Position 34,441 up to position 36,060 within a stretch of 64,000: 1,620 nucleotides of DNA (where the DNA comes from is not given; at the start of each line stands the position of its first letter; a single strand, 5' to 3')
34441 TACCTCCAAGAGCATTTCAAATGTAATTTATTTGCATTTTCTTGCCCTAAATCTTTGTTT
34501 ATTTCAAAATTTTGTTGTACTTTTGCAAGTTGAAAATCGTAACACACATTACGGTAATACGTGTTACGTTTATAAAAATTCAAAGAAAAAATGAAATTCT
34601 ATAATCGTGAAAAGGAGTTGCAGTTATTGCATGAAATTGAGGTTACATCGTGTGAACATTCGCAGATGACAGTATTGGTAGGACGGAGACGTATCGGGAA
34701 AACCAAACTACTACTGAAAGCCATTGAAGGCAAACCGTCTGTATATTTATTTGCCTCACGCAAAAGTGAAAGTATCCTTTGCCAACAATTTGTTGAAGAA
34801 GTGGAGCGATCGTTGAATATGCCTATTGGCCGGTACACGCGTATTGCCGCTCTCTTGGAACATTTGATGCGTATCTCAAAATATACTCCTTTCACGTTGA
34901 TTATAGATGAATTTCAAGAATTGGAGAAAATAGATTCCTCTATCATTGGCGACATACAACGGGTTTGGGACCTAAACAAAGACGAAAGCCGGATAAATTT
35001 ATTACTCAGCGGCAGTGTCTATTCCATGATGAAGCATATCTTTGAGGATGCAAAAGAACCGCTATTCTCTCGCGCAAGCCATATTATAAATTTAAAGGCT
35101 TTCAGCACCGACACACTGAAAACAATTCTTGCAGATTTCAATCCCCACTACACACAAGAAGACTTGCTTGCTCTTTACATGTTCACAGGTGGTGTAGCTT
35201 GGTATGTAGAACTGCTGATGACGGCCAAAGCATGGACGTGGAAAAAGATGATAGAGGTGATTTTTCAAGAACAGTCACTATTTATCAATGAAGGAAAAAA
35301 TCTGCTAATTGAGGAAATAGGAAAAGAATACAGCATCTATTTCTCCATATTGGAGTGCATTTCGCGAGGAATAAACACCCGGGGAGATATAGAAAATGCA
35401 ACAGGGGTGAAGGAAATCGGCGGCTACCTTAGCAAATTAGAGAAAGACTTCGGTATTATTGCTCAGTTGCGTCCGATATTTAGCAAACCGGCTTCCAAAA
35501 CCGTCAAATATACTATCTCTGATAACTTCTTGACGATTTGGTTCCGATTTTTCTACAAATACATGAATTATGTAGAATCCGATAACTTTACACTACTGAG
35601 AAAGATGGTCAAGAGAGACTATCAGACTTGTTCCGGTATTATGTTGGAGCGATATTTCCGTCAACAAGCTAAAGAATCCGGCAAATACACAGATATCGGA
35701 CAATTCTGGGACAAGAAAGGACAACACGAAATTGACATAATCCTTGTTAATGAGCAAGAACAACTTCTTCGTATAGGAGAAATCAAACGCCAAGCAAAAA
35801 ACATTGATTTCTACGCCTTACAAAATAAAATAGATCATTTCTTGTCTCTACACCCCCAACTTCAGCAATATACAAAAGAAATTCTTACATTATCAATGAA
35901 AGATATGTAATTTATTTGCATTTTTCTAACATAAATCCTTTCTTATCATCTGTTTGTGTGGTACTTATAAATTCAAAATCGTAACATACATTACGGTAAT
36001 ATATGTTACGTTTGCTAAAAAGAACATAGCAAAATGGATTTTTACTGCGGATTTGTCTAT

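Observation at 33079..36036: AbiE operon and ATPase gene are separated by three copies of one spacer: a cassette-array-like organisation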

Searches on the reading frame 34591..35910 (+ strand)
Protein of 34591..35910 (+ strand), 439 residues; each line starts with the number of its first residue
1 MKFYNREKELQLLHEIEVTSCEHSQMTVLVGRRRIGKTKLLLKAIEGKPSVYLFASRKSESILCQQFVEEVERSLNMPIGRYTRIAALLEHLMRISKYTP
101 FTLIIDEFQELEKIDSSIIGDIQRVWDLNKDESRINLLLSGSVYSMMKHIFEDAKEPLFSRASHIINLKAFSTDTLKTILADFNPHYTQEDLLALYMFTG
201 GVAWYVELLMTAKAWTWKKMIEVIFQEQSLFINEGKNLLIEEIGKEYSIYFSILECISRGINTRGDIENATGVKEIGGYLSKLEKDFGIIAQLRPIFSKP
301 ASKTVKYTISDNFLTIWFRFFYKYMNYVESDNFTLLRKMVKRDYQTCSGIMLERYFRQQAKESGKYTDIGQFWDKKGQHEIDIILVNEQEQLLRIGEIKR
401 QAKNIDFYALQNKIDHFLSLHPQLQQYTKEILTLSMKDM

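Call 6: search_protein_families(library=pfam, proteins=[window:34591-35910:+])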
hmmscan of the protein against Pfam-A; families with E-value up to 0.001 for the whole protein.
window:34591-35910:+ (439 aa): 4 families
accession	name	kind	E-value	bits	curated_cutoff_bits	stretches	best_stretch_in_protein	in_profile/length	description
PF01637.24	ATPase_2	-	7.5e-15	55.8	33.2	1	3-208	1-224/225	ATPase domain predominantly from Archaea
PF03008.20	DUF234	-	3e-09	37.6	22.5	1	317-402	1-91/100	Archaea bacterial proteins of unknown function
PF13401.12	AAA_22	-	2e-08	35.1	27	1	23-141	4-122/130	AAA domain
PF13173.12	AAA_14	-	2.3e-07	31.3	27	1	25-149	3-105/129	AAA domain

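Call 9: find_encoding_contigs(protein=window:34591-35910:+, flank=6000, max_places=10)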
Protein window:34591-35910:+ (439 aa): 6 contigs read that carry it; 3 places shown.
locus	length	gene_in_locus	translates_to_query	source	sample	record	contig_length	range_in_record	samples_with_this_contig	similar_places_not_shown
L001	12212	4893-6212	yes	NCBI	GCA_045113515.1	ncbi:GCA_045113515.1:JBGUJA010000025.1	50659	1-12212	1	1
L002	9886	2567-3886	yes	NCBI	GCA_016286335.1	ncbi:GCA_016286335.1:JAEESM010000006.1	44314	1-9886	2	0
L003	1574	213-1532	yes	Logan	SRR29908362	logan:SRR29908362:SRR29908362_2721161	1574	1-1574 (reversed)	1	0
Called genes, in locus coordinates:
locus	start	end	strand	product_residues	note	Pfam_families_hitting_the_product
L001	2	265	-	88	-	?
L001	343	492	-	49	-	-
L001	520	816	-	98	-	-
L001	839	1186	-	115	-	-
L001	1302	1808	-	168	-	-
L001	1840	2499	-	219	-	-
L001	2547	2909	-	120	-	-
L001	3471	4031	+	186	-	-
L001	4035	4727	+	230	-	PF08843:AbiEii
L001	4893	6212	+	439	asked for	PF01637:ATPase_2, PF13173:AAA_14 (weak), PF13401:AAA_22, PF03008:DUF234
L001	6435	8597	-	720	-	PF25049:OB_HELZ2 (faint), PF08206:OB_RNB, PF18614:RNase_II_C_S1 (faint), PF17849:OB_Dis3, PF17876:CSD2, PF00773:RNB, PF00575:S1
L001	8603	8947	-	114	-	-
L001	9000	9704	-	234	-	PF11967:RecO_N, PF02565:RecO_C (weak)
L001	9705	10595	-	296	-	PF03193:RsgA_GTPase (faint), PF00350:Dynamin_N (faint), PF01926:MMR_HSR1, PF02421:FeoB_N, PF00009:GTP_EFTU, PF16897:MMR_HSR1_Xtn (weak), PF07650:KH_2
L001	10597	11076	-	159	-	PF00383:dCMP_cyt_deam_1, PF14437:MafB19-deam, PF14439:Bd3614-deam (weak)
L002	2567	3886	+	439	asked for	PF01637:ATPase_2, PF13173:AAA_14 (weak), PF13401:AAA_22, PF03008:DUF234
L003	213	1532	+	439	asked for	PF01637:ATPase_2, PF13173:AAA_14 (weak), PF13401:AAA_22, PF03008:DUF234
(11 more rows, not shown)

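Call 34: find_related_loci(query=A3, collection=metagenome_contigs, flank=2500)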
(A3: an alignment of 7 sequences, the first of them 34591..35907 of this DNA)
Query A3 (439 aa) in metagenome_contigs; peptide patterns used: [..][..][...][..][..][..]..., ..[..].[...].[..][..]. (x = any residue, [..] = any of these).
600 stretches matched a pattern (row limit reached: there are more); 483 encode a relative of the query (tblastn E <= 1e-3); the best 80 are kept; 80 distinct loci.
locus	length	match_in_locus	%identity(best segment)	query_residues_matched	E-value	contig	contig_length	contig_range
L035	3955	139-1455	79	1-439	0e+0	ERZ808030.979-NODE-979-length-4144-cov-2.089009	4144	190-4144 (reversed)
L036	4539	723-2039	73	1-439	0e+0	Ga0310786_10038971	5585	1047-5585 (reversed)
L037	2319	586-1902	70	1-439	0e+0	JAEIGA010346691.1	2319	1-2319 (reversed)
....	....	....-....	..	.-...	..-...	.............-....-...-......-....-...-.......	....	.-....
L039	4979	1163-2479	58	1-439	9e-178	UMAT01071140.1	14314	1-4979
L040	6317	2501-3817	58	1-439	2e-176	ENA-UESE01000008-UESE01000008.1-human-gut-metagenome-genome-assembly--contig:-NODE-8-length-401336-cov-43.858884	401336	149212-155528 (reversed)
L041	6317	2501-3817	58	1-439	2e-176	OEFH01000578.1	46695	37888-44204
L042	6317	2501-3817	58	1-439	2e-176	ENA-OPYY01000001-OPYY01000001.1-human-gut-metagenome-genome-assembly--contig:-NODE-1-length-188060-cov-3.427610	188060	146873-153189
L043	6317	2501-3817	58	1-439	2e-176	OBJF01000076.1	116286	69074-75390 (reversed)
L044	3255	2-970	78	117-439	0e+0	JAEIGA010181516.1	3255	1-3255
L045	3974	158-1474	57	1-439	5e-176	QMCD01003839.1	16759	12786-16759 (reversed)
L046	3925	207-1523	56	1-439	4e-176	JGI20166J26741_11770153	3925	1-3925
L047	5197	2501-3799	57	7-439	5e-170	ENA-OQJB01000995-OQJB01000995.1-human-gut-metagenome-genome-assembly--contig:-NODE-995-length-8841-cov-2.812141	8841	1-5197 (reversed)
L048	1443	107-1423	55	1-439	0e+0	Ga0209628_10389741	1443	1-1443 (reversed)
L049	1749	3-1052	70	90-439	0e+0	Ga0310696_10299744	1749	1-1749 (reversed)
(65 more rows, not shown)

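Call 41: search_protein_families(library=padloc, proteins=[window:34591-35910:+], max_evalue=0.01)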
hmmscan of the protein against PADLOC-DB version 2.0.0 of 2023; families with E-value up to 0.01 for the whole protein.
window:34591-35910:+ (439 aa): 5 families
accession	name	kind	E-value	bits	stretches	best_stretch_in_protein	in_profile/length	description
PDLC04985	PDC-S27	-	2.3e-41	140.2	1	2-435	5-455/484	-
PDLC04984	PDC-S27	-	1.6e-29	101.2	1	3-404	4-416/474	-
PDLC04789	PDC-S01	-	4.6e-07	27.2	1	19-176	12-139/375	-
PDLC04791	PDC-S01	-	8.3e-06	22.7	1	4-149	2-127/395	-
PDLC04790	PDC-S01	-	0.0021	14.9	0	371-402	339-369/422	-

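Call 42: search_protein_families(library=ncbifam, proteins=[window:34591-35910:+], max_evalue=0.01)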
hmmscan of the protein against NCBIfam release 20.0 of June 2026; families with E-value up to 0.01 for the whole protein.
window:34591-35910:+ (439 aa): 1 family
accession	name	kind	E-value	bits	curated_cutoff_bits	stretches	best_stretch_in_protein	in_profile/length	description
TIGR03410.1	urea_trans_UrtE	equivalog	0.00051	19.6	285.8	0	11-48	14-49/230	urea ABC transporter ATP-binding subunit UrtE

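Call 43: search_solved_structures(query=window:34591-35907:+, max_evalue=0.01)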
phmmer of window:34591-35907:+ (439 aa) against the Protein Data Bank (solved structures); distinct sequences matched with E-value up to 0.01: 1.
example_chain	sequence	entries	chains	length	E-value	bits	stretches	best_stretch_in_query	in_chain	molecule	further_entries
2fna_A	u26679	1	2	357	1.6e-05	27.4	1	85-204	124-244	Conserved hypothetical protein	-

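Call 48: find_homologous_proteins(query=window:34591-35907:+, max_evalue=1e-20)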
Query window:34591-35907:+ (439 aa): 7938 proteins with E <= 1e-20 among 8000 candidates; the best 120 are listed.
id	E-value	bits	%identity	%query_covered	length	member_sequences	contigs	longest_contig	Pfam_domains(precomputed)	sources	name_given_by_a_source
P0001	5.2e-288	973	100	100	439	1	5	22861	PF13173.13,PF03008.21,PF13401.13,PF01637.25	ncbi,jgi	jgi:AAA+ ATPase superfamily predicted ATPase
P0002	1.5e-246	836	85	100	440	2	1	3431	PF13173.13,PF03008.21,PF13401.13,PF01637.25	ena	-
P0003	4.0e-245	832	84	100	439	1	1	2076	PF13173.13,PF03008.21,PF13401.13,PF01637.25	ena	-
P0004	4.8e-244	828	83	100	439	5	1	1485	PF13173.13,PF03008.21,PF13401.13,PF01637.25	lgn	-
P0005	1.4e-242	823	83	100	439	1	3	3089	PF13173.13,PF03008.21,PF13401.13,PF01637.25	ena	-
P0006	2.1e-241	819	83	100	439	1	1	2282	PF13173.13,PF03008.21,PF13401.13,PF01637.25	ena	-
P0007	1.3e-237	807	82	100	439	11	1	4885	PF13173.13,PF03008.21,PF13401.13,PF01637.25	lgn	-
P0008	5.4e-236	802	79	100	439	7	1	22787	PF13173.13,PF03008.21,PF13401.13,PF01637.25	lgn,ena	-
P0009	7.2e-234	795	81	100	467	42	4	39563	PF13173.13,PF03008.21,PF13401.13,PF01637.25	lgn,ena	-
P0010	2.0e-233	793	80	100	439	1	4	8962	PF13173.13,PF03008.21,PF13401.13,PF01637.25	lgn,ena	-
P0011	2.4e-232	790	80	100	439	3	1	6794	PF13173.13,PF03008.21,PF13401.13,PF01637.25,PF13191.13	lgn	-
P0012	4.1e-230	782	80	100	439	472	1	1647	PF13173.13,PF03008.21,PF13401.13,PF01637.25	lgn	-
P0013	1.7e-228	777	79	100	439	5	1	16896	PF13173.13,PF03008.21,PF13401.13,PF01637.25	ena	-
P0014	1.8e-228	777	79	100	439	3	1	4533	PF13173.13,PF03008.21,PF13401.13,PF01637.25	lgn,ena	-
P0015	3.4e-227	773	78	100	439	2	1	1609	PF13173.13,PF03008.21,PF13401.13,PF01637.25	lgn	-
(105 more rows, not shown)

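Call 53: find_encoding_contigs(protein=P0002, flank=3000, max_places=3)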
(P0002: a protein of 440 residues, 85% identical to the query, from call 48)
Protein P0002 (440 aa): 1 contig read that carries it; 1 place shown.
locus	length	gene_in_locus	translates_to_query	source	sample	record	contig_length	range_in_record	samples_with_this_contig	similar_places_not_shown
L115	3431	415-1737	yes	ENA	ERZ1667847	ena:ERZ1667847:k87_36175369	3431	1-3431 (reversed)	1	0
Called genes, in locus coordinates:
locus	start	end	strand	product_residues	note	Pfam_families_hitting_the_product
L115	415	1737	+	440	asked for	PF01637:ATPase_2, PF13173:AAA_14 (weak), PF13401:AAA_22, PF03008:DUF234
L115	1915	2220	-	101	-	-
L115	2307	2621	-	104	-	PF01909:NTP_transf_2, PF18765:Polbeta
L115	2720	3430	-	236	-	?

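Call 54: find_encoding_contigs(protein=P0009, flank=3000, max_places=4)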
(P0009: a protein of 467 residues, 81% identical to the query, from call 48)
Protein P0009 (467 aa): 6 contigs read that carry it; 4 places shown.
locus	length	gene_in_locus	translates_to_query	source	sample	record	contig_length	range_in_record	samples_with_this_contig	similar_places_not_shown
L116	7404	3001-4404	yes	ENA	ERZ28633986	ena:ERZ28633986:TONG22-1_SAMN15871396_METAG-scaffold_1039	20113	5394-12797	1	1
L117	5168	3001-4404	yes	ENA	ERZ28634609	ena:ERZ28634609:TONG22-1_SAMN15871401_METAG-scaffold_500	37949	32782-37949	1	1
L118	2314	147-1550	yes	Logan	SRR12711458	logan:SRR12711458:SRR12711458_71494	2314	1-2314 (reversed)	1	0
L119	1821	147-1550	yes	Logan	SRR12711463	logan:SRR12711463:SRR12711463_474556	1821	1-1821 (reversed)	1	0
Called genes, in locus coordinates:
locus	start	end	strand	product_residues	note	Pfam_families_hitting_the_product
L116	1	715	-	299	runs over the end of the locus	PF26707:DUF8237 (faint)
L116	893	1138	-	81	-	-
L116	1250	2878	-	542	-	PF03783:CsgG (faint), PF03781:FGE-sulfatase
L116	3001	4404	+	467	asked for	PF01637:ATPase_2, PF13173:AAA_14 (weak), PF13401:AAA_22 (weak), PF03008:DUF234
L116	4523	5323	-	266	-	-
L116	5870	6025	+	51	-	-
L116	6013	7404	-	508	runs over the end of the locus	PF19886:DUF6359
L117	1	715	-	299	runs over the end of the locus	PF26707:DUF8237 (faint)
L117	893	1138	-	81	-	-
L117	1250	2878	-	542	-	PF03783:CsgG (faint), PF03781:FGE-sulfatase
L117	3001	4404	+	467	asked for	PF01637:ATPase_2, PF13173:AAA_14 (weak), PF13401:AAA_22 (weak), PF03008:DUF234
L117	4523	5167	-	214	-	?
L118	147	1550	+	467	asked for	PF01637:ATPase_2, PF13173:AAA_14 (weak), PF13401:AAA_22 (weak), PF03008:DUF234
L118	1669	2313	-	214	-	?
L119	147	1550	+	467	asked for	PF01637:ATPase_2, PF13173:AAA_14 (weak), PF13401:AAA_22 (weak), PF03008:DUF234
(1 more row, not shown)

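Call 55: find_encoding_contigs(protein=P0008, flank=3000, max_places=3)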
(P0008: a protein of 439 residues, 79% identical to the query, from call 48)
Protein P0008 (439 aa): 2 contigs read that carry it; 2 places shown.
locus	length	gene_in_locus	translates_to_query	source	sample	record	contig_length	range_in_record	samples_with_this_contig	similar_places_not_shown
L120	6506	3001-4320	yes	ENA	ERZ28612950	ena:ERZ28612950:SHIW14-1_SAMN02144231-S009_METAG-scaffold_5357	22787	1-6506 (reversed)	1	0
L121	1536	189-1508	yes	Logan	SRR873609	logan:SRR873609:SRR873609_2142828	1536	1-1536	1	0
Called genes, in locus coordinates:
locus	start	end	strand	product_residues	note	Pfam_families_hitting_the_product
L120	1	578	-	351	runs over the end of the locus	PF00069:Pkinase, PF07714:PK_Tyr_Ser-Thr, PF03109:ABC1 (weak)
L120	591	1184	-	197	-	-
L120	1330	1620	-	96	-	-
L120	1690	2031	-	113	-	-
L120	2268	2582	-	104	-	-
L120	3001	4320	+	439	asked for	PF01637:ATPase_2, PF13173:AAA_14, PF13401:AAA_22, PF03008:DUF234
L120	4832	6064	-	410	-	PF07804:HipA_C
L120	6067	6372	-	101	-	PF13560:HTH_31, PF12844:HTH_19, PF01381:HTH_3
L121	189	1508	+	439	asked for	PF01637:ATPase_2, PF13173:AAA_14, PF13401:AAA_22, PF03008:DUF234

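Call 60: predict_structure(alignment_id=A4)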
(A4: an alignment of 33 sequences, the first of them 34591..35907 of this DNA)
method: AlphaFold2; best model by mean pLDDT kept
length: 439 residues; sequences in the alignment: 33
mean_pLDDT: 80.1   pTM: 0.65
mean pLDDT of the five models: 80.1, 77.9, 76.4, 75.3, 75.2
residues with pLDDT >= 90: 146; 70-90: 198; 50-70: 62; < 50: 33
segments of 3 or more residues with pLDDT < 50: 1-3, 32-35, 143-168
pLDDT, mean of each block of 10 residues (from residue 1): 56 70 68 54 76 85 91 90 93 91 83 74 80 82 48 40 39 88 94 87 76 91 79 62 71 83 90 87 79 89 84 64 74 86 81 89 92 89 96 95 93 95 95 94
secondary structure, 60 per line:
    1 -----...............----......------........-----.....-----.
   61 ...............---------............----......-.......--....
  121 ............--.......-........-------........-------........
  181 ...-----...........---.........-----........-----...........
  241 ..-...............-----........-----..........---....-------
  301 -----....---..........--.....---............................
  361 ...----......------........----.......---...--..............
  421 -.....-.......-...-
elements in order: H6-20 E25-30 H37-44 E50-54 H60-75 H85-96 E101-106 H108-114 H117-132 E135-141 H143-150 H158-165 H173-183 H189-199 H203-211 H217-224 H230-242 H244-258 H264-271 H277-286 E290-293 E306-309 H313-322 H325-329 H333-363 E368-373 E380-387 E392-398 H407-420 H422-426 E428-434

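Call 65: fold_search(model_id=the predicted structure, library=pdb)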
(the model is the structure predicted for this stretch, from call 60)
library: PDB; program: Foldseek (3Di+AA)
matches with E <= 10: 1042; with E <= 0.001: 51
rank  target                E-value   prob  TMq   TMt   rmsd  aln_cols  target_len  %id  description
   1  1w5t_A                2.4e-07  1.00  0.28  0.31  14.3       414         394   16  Structure of the Aeropyrum Pernix ORC2 protein (ADPNP-ADP complexes) (released 2004-10-05)
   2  2qen                  2.9e-07  1.00  0.29  0.34  13.7       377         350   16  The walker-type atpase paby2304 of pyrococcus abyssi (released 2008-07-01)
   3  1fnn_A                4.7e-07  1.00  0.26  0.30  16.5       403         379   19  CRYSTAL STRUCTURE OF CDC6P FROM PYROBACULUM AEROPHILUM (released 2000-10-04)
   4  2fna_A                1.5e-06  1.00  0.27  0.33  13.5       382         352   18  Crystal structure of an archaeal aaa+ atpase (sso1545) from sulfolobus solfataricus p2 at 2.00 A resolution (released 2006-02-07)
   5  1w5s_B                3.5e-06  1.00  0.24  0.26  15.6       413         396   14  Structure of the Aeropyrum Pernix ORC2 protein (ADP form) (released 2004-10-05)
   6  9bcx_F                5.3e-06  1.00  0.23  0.24  19.5       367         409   16  Cryo-EM structure of the S. cerevisiae ORC-Cdc6-Mcm2-7-DNA complex with a fully closed Mcm2-Mcm5 DNA entry gate (released 2025-01-01)
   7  8zp4_E                5.6e-06  1.00  0.24  0.24  19.7       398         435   16  Cryo-EM structure of origin recognition complex (Orc1 to 5) with ARS1 DNA bound (released 2025-04-16)
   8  1w5t_C                6.6e-06  1.00  0.27  0.30  18.0       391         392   16  Structure of the Aeropyrum Pernix ORC2 protein (ADPNP-ADP complexes) (released 2004-10-05)
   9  8s0c_E                8.7e-06  1.00  0.28  0.33  17.7       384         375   11  H. sapiens ORC1-5 bound to double stranded DNA as part of the MCM-ORC complex (released 2024-10-02)
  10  7jpr_E                9.1e-06  1.00  0.28  0.31  17.7       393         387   11  ORC-OPEN: Human Origin Recognition Complex (ORC) in an open conformation (released 2020-09-09)
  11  9gjw_E                1.3e-05  1.00  0.24  0.25  18.3       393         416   16  OCCM maturation intermediate stalled with an Arginine Finger mutation in Mcm2 (released 2025-03-05)
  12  7mca_E                1.3e-05  1.00  0.24  0.23  20.1       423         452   15  Structure of the S. cerevisiae origin recognition complex bound to the replication initiator Cdc6 and the ARS1 origin  (released 2021-06-02)
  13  8s0e_G                1.4e-05  1.00  0.23  0.29  16.6       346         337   14  H. sapiens OCCM bound to double stranded DNA (released 2024-10-02)
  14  5v8f_E                1.8e-05  1.00  0.23  0.24  18.4       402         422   16  Structural basis of MCM2-7 replicative helicase loading by ORC-Cdc6 and Cdt1 (released 2017-05-10)
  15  5zr1_E                2.2e-05  1.00  0.24  0.23  19.0       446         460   15  Saccharomyces Cerevisiae Origin Recognition Complex Bound to a 72-bp Origin DNA containing ACS and B1 element (released 2018-07-11)
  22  2qby_A                8.4e-05  1.00  0.23  0.27  16.2       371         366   12  Crystal structure of a heterodimer of Cdc6/Orc1 initiators bound to origin DNA (from S. solfataricus) (released 2007-09-11)
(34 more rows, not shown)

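Call 72: find_encoding_contigs(protein=P0010, flank=3500, max_places=3)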
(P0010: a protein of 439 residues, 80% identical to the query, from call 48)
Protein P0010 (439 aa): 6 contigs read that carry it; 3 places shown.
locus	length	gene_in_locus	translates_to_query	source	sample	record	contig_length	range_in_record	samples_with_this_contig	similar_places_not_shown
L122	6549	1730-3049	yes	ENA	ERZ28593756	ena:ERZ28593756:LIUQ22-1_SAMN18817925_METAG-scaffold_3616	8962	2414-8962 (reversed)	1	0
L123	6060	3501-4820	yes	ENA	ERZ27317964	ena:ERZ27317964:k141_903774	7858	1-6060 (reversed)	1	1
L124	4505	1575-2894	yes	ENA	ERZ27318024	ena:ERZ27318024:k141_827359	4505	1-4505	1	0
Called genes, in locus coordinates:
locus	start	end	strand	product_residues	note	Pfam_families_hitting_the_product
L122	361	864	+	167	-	-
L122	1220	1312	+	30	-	-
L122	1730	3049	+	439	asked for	PF01637:ATPase_2, PF13173:AAA_14 (faint), PF13401:AAA_22 (weak), PF03008:DUF234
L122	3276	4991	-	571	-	PF00520:Ion_trans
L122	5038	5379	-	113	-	-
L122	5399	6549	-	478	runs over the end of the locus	-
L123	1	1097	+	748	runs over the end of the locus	PF05140:ResB, PF01578:Cytochrom_C_asm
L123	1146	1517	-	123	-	PF13744:HTH_37 (faint), PF01381:HTH_3 (weak)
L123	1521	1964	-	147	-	PF09907:HigB_toxin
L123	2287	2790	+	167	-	-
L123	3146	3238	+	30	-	-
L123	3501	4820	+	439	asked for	PF01637:ATPase_2, PF13173:AAA_14 (faint), PF13401:AAA_22 (weak), PF03008:DUF234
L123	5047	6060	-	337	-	?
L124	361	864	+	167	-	-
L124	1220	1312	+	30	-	-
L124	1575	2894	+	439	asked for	PF01637:ATPase_2, PF13173:AAA_14 (faint), PF13401:AAA_22 (weak), PF03008:DUF234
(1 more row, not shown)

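Call 73: find_encoding_contigs(protein=P0013, flank=3500, max_places=2)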
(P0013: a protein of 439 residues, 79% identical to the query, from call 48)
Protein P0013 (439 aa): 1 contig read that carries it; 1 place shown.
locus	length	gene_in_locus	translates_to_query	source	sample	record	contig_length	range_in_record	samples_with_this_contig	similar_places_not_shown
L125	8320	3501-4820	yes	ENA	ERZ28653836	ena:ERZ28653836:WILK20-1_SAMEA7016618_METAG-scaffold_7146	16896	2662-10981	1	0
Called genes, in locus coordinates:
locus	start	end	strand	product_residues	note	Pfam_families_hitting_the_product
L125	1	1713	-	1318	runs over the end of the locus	PF13306:LRR_5, PF13855:LRR_8 (faint), PF13306:LRR_5, PF18998:Flg_new_2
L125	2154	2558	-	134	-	PF01850:PIN (faint), PF13470:PIN_3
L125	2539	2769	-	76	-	-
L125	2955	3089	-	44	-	-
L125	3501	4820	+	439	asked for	PF01637:ATPase_2, PF13173:AAA_14 (weak), PF13401:AAA_22 (weak), PF03008:DUF234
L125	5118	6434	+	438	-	PF01637:ATPase_2, PF13173:AAA_14 (faint), PF03008:DUF234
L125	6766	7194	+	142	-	PF02620:YceD (faint)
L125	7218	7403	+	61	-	PF01783:Ribosomal_L32p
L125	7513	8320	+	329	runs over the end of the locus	PF01479:S4, PF00849:PseudoU_synth_2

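Call 74: find_encoding_contigs(protein=P0007, flank=3500, max_places=2)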
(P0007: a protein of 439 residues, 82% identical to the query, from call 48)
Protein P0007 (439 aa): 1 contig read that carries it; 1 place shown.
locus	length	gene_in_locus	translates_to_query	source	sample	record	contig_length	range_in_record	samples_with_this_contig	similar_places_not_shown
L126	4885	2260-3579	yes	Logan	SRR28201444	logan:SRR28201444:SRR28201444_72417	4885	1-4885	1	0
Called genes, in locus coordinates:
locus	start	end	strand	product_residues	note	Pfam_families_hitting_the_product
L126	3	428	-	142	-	?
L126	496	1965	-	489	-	-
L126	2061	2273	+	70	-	-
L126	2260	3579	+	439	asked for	PF01637:ATPase_2, PF13173:AAA_14, PF13401:AAA_22, PF03008:DUF234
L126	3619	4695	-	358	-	-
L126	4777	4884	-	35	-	?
